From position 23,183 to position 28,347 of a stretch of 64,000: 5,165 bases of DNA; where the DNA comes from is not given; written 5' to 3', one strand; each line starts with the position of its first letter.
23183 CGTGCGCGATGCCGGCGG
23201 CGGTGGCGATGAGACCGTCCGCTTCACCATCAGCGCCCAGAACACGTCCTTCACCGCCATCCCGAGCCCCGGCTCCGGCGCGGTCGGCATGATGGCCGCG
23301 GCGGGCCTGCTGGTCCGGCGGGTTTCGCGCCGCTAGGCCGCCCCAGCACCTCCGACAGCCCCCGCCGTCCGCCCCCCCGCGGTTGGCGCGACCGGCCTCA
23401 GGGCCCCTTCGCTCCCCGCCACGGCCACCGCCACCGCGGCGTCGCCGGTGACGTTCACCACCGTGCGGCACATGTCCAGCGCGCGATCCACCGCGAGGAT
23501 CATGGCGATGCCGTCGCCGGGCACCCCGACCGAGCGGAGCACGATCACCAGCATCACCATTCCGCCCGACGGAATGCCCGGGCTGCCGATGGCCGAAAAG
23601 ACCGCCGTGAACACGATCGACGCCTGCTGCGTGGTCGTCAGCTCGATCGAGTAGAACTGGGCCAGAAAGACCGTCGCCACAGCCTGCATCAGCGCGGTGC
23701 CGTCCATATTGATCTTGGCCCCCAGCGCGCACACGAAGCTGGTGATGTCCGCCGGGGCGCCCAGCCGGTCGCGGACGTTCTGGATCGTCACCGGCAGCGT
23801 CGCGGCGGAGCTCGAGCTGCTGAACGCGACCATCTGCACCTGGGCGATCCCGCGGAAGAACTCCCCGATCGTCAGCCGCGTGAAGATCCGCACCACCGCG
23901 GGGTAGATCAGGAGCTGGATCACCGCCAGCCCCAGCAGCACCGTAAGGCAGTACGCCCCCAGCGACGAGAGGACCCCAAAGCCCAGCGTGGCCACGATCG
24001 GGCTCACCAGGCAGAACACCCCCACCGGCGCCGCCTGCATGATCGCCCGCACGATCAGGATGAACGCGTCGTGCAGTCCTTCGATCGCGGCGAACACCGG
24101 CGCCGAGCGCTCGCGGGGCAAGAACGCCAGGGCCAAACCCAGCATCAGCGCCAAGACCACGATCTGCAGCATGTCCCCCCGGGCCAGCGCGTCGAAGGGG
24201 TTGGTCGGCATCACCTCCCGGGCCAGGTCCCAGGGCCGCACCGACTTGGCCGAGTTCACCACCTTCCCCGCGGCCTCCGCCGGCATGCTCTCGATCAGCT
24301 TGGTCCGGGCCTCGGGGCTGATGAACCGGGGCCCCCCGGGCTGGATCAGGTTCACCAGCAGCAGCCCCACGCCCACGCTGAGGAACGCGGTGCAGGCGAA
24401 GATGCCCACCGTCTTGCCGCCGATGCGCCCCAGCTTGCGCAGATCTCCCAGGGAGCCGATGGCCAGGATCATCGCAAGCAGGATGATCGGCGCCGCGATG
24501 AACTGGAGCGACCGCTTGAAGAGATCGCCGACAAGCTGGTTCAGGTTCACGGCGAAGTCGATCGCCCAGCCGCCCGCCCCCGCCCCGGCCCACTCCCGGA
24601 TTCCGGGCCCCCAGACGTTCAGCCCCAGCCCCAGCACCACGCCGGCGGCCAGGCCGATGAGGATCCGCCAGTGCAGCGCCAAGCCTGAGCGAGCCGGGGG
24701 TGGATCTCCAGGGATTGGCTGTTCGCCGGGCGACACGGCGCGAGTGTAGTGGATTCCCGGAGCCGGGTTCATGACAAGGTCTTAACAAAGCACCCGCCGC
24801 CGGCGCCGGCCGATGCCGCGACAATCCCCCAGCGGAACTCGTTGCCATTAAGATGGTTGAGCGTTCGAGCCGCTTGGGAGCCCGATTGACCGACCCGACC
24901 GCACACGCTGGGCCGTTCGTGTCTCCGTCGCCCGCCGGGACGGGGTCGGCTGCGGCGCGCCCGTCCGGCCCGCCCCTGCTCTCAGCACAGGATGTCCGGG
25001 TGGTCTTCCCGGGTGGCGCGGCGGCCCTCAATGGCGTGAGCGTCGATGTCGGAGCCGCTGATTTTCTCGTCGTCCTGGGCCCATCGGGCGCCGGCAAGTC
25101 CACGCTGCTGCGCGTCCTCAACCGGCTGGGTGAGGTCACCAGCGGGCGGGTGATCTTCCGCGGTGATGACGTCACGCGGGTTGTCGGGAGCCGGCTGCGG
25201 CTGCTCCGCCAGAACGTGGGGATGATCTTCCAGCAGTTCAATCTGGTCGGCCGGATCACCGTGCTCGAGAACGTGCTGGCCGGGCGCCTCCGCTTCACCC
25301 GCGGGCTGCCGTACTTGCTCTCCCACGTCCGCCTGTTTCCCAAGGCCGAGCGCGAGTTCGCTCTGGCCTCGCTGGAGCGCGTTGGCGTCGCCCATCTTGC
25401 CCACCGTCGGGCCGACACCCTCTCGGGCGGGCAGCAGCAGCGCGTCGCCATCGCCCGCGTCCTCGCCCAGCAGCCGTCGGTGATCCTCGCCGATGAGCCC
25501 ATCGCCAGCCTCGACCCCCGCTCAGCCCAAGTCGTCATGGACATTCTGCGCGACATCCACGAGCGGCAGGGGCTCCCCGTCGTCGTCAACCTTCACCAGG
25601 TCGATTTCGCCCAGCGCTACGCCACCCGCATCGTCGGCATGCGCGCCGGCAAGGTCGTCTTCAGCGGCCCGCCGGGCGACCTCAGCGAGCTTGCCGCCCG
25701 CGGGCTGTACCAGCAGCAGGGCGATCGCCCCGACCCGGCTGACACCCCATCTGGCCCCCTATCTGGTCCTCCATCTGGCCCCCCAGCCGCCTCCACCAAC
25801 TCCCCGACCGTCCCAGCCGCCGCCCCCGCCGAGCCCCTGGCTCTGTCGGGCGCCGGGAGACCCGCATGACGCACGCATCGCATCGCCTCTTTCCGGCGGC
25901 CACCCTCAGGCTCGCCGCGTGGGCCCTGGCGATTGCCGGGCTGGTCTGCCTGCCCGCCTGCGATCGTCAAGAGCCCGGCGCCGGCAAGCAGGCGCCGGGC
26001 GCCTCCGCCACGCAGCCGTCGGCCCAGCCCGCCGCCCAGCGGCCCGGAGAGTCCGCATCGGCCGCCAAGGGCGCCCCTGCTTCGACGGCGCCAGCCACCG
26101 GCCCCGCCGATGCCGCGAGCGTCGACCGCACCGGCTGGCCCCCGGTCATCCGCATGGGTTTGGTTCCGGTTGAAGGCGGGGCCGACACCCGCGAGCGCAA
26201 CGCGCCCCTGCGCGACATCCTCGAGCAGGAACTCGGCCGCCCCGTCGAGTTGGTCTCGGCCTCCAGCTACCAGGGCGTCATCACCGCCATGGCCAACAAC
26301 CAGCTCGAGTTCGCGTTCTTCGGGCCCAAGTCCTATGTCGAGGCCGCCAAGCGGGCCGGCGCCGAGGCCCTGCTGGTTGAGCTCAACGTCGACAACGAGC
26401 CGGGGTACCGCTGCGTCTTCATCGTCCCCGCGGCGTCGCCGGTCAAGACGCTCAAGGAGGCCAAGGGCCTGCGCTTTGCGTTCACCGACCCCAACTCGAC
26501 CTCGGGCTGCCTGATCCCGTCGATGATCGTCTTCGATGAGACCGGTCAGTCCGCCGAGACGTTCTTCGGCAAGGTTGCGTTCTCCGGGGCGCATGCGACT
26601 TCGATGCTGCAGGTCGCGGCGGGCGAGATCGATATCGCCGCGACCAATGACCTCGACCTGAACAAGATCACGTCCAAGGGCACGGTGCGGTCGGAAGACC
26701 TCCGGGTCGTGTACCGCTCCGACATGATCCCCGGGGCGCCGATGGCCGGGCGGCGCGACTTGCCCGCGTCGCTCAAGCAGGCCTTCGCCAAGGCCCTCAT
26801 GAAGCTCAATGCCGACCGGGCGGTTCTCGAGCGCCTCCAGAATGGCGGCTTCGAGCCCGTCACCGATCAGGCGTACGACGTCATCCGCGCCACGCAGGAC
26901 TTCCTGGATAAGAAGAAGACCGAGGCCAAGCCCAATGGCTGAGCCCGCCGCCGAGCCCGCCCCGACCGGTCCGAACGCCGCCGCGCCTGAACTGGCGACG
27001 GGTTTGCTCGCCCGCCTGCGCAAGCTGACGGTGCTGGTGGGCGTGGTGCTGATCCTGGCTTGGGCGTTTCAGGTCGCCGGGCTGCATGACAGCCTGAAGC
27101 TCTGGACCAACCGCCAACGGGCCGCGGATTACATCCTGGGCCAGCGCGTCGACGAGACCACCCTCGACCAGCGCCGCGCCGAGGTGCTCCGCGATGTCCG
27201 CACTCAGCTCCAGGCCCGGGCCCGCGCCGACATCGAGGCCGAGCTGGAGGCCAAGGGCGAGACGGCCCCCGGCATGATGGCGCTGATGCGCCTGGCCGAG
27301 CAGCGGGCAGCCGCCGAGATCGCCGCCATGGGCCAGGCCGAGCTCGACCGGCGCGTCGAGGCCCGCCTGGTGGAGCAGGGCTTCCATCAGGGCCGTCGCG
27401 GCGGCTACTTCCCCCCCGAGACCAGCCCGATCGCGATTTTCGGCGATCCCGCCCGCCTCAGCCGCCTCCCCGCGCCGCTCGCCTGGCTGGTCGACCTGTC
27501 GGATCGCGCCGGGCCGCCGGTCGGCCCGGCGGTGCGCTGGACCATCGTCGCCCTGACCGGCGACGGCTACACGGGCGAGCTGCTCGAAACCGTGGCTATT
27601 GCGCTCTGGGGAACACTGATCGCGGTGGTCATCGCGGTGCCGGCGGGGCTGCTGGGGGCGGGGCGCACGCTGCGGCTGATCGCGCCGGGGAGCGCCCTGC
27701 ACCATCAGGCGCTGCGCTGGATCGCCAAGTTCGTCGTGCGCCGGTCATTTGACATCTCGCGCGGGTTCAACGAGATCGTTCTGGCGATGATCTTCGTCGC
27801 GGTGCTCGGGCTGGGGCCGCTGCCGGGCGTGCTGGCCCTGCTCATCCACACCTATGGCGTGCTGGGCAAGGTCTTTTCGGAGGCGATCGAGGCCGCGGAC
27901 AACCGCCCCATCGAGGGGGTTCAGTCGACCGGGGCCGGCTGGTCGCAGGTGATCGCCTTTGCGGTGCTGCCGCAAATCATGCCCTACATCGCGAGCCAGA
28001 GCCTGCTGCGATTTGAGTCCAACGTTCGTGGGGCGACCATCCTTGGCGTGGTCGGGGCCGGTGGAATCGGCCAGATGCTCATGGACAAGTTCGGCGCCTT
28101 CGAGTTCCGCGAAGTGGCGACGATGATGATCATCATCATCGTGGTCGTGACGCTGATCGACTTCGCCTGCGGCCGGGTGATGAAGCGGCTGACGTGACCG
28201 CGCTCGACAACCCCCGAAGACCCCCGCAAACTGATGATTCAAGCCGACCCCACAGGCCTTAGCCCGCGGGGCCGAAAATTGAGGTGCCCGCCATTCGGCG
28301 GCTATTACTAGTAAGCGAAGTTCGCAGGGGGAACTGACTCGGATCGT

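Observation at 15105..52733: Seven secreted proteins share an extreme C-terminal, four-cysteine double dockerin/EF-hand-like module: a candidate undescribed anchoring or sorting tag system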

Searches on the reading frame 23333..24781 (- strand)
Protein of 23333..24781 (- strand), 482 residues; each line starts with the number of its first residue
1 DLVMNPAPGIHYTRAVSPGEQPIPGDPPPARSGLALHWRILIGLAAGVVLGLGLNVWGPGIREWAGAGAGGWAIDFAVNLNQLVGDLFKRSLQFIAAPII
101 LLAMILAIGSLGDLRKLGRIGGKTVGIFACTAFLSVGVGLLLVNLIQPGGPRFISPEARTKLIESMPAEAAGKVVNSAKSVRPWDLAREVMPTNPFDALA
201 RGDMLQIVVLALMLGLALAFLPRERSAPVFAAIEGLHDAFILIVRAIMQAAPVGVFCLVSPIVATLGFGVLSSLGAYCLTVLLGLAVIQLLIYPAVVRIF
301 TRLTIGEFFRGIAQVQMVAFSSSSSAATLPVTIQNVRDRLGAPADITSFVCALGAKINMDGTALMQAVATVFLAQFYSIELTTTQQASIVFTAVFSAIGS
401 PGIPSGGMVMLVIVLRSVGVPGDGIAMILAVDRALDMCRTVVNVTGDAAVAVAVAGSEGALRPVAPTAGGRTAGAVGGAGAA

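Call 24: search_protein_families(library=pfam, proteins=[window:23333-24781:-], max_evalue=0.001)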
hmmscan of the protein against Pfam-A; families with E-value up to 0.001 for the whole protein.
window:23333-24781:- (482 aa): 1 family
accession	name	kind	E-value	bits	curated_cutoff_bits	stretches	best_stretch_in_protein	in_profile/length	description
PF00375.23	SDF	-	2.2e-111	373.1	27.9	1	36-455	1-385/387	Sodium:dicarboxylate symporter family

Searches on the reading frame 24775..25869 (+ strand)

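Call 24: search_protein_families(library=pfam, proteins=[window:24775-25869:+], max_evalue=0.001)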
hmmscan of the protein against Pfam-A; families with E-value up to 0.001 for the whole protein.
window:24775-25869:+ (364 aa): 3 families
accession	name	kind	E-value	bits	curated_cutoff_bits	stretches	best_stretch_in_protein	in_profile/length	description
PF00005.33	ABC_tran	-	5.6e-33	114.9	25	1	85-244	1-137/137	ABC transporter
PF13304.12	AAA_21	-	2.5e-05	24.9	27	0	97-127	1-30/304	AAA domain, putative AbiEii toxin, Type IV TA system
PF02463.25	SMC_N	-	0.0007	19.5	40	0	96-266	25-192/220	RecF/RecN/SMC N terminal domain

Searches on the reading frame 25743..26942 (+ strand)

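Call 24: search_protein_families(library=pfam, proteins=[window:25743-26942:+], max_evalue=0.001)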
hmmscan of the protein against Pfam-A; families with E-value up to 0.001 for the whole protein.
window:25743-26942:+ (399 aa): 1 family
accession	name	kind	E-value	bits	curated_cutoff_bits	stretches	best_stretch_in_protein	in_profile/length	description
PF12974.12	Phosphonate-bd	-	6.1e-69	232.5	27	1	138-378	1-242/242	ABC transporter, phosphonate, periplasmic substrate-binding protein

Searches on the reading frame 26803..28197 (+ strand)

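Call 24: search_protein_families(library=pfam, proteins=[window:26803-28197:+], max_evalue=0.001)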
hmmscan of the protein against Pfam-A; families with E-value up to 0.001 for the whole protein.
window:26803-28197:+ (464 aa): 1 family
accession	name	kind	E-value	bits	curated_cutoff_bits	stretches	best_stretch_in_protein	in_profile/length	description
PF00528.27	BPD_transp_1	-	1.7e-17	64.2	26.4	1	305-457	13-172/184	Binding-protein-dependent transport system inner membrane component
